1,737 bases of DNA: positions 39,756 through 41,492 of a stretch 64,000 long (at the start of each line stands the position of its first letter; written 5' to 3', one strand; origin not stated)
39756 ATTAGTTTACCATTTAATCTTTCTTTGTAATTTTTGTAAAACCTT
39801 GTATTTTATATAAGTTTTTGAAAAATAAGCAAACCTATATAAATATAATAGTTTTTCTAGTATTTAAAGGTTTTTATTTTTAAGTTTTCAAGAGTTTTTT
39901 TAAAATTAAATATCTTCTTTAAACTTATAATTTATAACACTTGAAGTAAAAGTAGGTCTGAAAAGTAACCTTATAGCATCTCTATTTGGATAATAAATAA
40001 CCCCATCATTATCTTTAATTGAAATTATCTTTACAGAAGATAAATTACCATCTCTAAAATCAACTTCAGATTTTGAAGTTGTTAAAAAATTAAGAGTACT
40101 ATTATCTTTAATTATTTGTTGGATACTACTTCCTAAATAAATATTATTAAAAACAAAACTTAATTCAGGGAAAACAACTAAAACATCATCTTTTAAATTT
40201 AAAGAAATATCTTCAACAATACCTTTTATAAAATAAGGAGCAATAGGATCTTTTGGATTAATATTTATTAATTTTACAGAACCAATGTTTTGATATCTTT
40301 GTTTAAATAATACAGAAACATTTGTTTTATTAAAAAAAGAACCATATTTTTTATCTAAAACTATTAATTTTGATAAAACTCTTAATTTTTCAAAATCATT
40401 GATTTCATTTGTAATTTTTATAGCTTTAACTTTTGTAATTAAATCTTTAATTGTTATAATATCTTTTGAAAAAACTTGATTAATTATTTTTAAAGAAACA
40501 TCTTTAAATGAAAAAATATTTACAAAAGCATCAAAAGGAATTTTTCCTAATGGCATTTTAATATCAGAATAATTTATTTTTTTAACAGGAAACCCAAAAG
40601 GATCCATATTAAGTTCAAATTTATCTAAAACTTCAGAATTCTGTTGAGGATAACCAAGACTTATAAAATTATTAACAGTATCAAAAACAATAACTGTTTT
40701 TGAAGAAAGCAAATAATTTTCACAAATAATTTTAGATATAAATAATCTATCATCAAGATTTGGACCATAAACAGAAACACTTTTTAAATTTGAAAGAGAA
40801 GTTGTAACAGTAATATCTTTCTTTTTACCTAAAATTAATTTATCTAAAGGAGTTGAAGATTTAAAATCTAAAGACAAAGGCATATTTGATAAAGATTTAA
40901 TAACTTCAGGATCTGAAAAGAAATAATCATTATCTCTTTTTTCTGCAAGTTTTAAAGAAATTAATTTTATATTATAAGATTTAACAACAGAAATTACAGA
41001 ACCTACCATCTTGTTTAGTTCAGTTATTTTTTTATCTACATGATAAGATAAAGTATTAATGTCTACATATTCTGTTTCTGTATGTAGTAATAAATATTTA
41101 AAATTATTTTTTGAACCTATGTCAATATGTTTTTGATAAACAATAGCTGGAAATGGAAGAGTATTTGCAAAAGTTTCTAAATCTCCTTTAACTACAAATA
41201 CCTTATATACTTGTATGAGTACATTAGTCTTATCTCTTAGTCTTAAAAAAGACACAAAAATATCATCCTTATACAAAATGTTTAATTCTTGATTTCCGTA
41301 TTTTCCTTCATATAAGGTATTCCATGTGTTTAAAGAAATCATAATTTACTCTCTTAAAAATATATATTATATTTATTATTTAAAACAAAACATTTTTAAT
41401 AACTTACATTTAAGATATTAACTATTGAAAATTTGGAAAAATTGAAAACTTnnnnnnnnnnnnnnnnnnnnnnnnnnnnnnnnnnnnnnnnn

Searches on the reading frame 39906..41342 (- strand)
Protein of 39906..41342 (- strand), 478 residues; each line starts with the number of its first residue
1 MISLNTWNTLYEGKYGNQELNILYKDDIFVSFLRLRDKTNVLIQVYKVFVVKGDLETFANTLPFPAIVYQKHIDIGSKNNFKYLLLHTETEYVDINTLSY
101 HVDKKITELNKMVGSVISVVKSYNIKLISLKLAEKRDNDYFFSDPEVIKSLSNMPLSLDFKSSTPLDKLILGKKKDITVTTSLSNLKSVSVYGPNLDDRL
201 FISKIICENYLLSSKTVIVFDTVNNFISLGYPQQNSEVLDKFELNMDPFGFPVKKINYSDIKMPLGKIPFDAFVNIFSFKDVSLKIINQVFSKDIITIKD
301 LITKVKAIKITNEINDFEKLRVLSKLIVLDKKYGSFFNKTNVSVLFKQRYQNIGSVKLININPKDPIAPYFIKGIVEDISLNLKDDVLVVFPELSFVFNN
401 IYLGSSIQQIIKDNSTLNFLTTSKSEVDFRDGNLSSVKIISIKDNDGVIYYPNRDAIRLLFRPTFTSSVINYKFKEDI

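Call 12: search_protein_families(library=pfam, proteins=[window:39906-41342:-], max_evalue=0.001)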
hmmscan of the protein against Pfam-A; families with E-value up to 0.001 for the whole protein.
window:39906-41342:- (478 aa): 0 families

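Call 38: search_protein_families(library=pfam, proteins=[window:39906-41342:-], max_evalue=0.1)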
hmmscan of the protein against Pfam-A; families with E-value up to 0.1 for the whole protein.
window:39906-41342:- (478 aa): 1 family
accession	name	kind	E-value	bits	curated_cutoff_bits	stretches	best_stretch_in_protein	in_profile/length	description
PF04404.17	ERF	-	0.0017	18.8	25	1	79-139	64-125/153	ERF superfamily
